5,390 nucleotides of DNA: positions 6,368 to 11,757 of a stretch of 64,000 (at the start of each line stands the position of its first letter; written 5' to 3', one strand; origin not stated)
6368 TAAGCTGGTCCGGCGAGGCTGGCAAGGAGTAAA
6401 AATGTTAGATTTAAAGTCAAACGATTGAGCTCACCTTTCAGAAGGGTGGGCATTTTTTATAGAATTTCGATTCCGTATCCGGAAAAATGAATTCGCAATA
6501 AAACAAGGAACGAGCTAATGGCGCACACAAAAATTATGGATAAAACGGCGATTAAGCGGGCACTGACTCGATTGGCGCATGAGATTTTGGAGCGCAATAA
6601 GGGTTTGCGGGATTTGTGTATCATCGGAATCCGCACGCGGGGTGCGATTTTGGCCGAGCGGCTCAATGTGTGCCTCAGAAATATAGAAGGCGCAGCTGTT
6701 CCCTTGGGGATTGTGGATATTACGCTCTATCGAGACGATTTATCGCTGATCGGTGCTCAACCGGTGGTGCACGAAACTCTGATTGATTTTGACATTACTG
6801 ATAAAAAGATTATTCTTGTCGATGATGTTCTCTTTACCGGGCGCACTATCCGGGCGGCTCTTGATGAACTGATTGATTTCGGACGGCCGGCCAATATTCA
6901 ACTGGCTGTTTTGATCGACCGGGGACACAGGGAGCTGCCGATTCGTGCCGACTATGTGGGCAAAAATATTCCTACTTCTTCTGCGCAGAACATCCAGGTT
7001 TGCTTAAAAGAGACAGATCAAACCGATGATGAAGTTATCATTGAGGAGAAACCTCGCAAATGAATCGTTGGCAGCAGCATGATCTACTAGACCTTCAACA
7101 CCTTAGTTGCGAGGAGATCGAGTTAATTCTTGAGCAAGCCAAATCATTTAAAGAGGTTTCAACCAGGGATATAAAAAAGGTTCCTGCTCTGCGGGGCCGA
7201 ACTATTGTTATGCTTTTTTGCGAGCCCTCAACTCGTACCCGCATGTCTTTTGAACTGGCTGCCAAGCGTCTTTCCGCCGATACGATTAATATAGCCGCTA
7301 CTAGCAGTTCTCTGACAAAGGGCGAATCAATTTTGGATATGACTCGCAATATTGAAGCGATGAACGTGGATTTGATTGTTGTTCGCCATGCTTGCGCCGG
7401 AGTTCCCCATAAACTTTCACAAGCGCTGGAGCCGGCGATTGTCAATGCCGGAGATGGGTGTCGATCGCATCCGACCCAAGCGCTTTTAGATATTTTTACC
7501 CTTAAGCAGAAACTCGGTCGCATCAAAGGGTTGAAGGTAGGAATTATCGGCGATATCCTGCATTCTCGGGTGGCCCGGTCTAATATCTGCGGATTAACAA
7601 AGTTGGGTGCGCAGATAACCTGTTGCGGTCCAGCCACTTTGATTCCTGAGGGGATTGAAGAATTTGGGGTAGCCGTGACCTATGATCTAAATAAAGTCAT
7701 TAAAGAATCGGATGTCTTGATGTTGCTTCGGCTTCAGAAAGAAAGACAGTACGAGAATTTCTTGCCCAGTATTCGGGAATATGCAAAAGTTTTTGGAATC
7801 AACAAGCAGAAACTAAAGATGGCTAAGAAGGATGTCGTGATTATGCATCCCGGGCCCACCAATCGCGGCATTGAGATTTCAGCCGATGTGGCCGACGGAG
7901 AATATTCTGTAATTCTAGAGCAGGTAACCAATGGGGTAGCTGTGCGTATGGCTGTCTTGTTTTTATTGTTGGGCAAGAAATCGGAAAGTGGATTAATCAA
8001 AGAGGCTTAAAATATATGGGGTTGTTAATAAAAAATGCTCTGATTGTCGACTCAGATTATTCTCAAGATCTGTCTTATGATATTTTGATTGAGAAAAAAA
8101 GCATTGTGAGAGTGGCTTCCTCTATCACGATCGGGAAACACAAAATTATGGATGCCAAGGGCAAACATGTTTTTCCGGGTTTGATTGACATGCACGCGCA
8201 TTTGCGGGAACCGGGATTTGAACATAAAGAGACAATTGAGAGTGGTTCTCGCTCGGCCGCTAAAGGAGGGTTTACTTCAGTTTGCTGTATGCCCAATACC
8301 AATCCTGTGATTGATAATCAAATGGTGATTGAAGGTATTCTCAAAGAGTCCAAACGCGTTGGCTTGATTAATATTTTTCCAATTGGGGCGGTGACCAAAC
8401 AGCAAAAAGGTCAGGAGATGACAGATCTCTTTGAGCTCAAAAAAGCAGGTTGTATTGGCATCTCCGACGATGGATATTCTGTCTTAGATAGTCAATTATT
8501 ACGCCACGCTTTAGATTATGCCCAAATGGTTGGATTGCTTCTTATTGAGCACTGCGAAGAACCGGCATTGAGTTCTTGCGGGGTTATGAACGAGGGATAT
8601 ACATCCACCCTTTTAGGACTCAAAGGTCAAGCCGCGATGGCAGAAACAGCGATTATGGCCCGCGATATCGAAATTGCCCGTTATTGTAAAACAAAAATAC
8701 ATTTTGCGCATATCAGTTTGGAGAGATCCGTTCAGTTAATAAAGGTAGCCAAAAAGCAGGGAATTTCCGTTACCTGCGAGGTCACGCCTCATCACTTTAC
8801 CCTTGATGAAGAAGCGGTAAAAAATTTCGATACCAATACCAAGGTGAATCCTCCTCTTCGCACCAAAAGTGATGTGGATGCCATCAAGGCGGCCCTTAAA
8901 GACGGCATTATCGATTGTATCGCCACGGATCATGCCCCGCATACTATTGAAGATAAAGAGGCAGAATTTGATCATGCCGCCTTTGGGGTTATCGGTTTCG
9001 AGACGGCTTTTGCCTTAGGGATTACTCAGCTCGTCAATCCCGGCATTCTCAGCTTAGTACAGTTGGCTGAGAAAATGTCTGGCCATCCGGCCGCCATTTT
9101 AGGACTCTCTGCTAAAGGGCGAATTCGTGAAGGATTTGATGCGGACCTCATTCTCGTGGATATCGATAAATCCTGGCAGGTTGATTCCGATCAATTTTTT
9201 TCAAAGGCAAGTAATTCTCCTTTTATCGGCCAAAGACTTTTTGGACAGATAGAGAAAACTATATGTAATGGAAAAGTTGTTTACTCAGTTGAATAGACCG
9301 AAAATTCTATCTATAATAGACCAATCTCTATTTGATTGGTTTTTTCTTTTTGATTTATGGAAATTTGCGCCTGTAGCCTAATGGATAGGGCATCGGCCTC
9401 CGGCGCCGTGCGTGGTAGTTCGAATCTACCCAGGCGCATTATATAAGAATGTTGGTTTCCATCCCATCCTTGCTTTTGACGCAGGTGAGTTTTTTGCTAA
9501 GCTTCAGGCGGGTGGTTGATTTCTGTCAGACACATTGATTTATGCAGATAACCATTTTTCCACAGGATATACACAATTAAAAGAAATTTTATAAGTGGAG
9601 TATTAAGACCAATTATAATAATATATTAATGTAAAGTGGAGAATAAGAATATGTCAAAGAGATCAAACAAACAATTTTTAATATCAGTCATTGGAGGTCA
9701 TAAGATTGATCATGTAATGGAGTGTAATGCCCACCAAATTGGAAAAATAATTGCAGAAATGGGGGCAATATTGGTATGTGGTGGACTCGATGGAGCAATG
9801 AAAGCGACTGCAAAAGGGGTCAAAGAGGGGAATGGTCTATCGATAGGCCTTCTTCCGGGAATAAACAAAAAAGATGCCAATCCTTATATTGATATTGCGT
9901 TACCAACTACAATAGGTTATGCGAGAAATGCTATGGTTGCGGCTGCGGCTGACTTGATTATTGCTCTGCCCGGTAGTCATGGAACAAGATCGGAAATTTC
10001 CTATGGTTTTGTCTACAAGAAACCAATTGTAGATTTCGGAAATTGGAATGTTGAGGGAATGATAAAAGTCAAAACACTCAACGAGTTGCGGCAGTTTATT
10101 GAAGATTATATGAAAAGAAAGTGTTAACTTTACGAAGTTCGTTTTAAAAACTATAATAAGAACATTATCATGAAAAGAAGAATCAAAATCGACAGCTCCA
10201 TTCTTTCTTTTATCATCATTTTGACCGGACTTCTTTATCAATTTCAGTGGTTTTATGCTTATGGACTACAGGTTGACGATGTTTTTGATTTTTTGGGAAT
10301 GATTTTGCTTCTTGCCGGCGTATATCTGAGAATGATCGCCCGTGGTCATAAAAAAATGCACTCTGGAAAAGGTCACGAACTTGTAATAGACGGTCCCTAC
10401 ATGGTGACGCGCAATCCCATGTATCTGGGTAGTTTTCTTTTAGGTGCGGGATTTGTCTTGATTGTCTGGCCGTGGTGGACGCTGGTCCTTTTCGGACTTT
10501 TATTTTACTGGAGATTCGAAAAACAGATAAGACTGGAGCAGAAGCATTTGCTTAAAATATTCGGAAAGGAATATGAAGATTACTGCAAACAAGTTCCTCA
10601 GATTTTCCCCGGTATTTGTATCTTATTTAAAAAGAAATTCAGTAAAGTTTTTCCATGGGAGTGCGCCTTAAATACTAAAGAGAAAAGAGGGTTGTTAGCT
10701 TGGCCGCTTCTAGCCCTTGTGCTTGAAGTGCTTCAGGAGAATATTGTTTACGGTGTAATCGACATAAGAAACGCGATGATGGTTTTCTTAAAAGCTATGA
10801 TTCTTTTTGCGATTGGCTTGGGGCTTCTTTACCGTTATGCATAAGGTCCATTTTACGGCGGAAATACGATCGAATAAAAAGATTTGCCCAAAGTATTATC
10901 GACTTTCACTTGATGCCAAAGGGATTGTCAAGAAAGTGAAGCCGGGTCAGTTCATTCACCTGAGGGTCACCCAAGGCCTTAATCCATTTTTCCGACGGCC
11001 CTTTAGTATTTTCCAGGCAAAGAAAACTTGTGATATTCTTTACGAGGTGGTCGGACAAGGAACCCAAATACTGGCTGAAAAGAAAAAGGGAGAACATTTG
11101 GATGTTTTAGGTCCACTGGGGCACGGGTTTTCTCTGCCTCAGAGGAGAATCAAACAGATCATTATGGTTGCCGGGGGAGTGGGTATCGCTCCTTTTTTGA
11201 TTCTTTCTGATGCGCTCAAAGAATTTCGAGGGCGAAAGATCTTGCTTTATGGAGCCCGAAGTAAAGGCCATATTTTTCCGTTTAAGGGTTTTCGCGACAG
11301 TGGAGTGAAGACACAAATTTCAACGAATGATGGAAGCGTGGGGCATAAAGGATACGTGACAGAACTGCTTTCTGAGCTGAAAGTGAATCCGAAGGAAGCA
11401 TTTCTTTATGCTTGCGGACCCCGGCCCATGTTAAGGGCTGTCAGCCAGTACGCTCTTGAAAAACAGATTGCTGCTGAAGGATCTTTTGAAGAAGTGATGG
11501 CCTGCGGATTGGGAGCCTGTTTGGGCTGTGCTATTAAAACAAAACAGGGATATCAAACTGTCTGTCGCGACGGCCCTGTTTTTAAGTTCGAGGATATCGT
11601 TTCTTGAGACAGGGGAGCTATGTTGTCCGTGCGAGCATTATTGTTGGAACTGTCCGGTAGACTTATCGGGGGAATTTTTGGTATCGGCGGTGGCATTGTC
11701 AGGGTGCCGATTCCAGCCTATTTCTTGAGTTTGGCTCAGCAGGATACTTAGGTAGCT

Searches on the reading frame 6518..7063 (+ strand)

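Call 38: search_protein_families(library=pfam, proteins=[window:6518-7063:+], max_evalue=0.001)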
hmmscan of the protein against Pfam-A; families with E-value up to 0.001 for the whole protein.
window:6518-7063:+ (181 aa): 3 families
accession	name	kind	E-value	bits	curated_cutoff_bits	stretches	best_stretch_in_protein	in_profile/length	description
PF00156.33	Pribosyltran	-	4.4e-24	85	26.3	1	6-165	5-157/158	Phosphoribosyl transferase domain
PF14681.12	UPRTase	-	9.1e-06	25.7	27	1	64-133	92-159/206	Uracil phosphoribosyltransferase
PF24390.1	PRTase-CE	-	0.00054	20.4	27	1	87-130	103-141/253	PRTase-CE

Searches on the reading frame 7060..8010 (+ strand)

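Call 38: search_protein_families(library=pfam, proteins=[window:7060-8010:+], max_evalue=0.001)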
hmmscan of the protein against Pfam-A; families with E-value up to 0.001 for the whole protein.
window:7060-8010:+ (316 aa): 2 families
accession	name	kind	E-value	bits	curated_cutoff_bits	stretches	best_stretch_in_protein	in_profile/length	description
PF02729.26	OTCace_N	-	1.5e-41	142.4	29.9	1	8-150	2-148/148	Aspartate/ornithine carbamoyltransferase, carbamoyl-P binding domain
PF00185.30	OTCace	-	5.1e-28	98.5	29.4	1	156-302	1-156/157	Aspartate/ornithine carbamoyltransferase, Asp/Orn binding domain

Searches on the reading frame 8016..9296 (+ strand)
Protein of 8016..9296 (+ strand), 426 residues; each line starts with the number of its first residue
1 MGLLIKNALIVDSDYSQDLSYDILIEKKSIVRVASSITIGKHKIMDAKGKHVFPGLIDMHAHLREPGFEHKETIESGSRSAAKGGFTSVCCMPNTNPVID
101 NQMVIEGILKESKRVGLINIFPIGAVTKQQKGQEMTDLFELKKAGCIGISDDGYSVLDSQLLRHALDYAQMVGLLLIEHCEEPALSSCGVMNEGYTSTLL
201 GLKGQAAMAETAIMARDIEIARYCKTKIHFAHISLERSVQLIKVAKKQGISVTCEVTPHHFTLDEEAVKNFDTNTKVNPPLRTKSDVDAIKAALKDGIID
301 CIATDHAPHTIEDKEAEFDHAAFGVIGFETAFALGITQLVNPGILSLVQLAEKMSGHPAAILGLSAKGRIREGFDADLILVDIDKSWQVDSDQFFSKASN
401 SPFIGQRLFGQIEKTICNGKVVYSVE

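Call 38: search_protein_families(library=pfam, proteins=[window:8016-9296:+], max_evalue=0.001)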
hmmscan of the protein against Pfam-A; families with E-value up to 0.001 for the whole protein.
window:8016-9296:+ (426 aa): 4 families
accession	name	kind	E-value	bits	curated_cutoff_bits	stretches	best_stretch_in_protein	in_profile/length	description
PF01979.26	Amidohydro_1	-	1.3e-27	97.4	25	1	52-422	2-345/345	Amidohydrolase family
PF07969.17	Amidohydro_3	-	5.3e-19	69.5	29.7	2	285-423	356-472/472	Amidohydrolase family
PF12890.13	DHOase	-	1.3e-05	25.8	21.2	1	50-234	2-138/142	Dihydro-orotase-like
PF01026.27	TatD_DNase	-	0.0004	20.3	27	0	57-182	1-131/253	TatD related DNase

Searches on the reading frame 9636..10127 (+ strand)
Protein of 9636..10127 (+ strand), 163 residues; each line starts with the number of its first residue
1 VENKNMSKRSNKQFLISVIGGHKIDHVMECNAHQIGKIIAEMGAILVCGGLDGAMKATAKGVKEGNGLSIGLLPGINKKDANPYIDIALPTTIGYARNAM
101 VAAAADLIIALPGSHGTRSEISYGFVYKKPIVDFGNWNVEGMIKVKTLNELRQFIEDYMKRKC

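Call 38: search_protein_families(library=pfam, proteins=[window:9636-10127:+], max_evalue=0.001)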
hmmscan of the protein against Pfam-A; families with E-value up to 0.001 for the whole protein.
window:9636-10127:+ (163 aa): 2 families
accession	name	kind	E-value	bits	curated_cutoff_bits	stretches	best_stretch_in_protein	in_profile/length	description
PF18306.6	LDcluster4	-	6.7e-34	117.1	26.3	1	14-143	2-131/151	SLOG cluster4 family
PF03641.19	Lysine_decarbox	-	6.3e-05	23.6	27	1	55-122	1-70/131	Possible lysine decarboxylase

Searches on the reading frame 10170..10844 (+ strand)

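Call 38: search_protein_families(library=pfam, proteins=[window:10170-10844:+], max_evalue=0.001)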
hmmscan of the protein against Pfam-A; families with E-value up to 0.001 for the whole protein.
window:10170-10844:+ (224 aa): 3 families
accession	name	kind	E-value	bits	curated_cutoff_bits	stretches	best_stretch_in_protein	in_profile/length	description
PF04191.18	PEMT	-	1.3e-11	45.3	25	1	64-133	30-104/105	Phospholipid methyltransferase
PF01222.22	ERG4_ERG24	-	3.2e-07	29.9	27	1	61-144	341-425/432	Ergosterol biosynthesis ERG4/ERG24 family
PF04140.19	ICMT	-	8.8e-06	26.5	24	1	63-128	27-94/95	Isoprenylcysteine carboxyl methyltransferase (ICMT) family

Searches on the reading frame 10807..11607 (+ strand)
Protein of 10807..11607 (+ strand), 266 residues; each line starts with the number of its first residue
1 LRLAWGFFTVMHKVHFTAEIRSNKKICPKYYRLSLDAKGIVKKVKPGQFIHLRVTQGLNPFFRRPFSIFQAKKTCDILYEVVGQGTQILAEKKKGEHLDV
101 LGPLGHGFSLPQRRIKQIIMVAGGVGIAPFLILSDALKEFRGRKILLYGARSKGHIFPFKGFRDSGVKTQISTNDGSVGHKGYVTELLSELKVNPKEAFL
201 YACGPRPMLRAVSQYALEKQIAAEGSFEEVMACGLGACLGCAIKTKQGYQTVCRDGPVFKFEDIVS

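Call 38: search_protein_families(library=pfam, proteins=[window:10807-11607:+], max_evalue=0.001)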
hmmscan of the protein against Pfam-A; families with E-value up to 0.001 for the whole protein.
window:10807-11607:+ (266 aa): 2 families
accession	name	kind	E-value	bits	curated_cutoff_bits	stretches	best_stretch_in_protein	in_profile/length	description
PF10418.14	DHODB_Fe-S_bind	-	1.7e-15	56.9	23.9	1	228-264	1-40/41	Iron-sulfur cluster binding domain of dihydroorotate dehydrogenase B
PF00175.26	NAD_binding_1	-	1.2e-08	36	22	1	120-213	1-108/109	Oxidoreductase NAD-binding domain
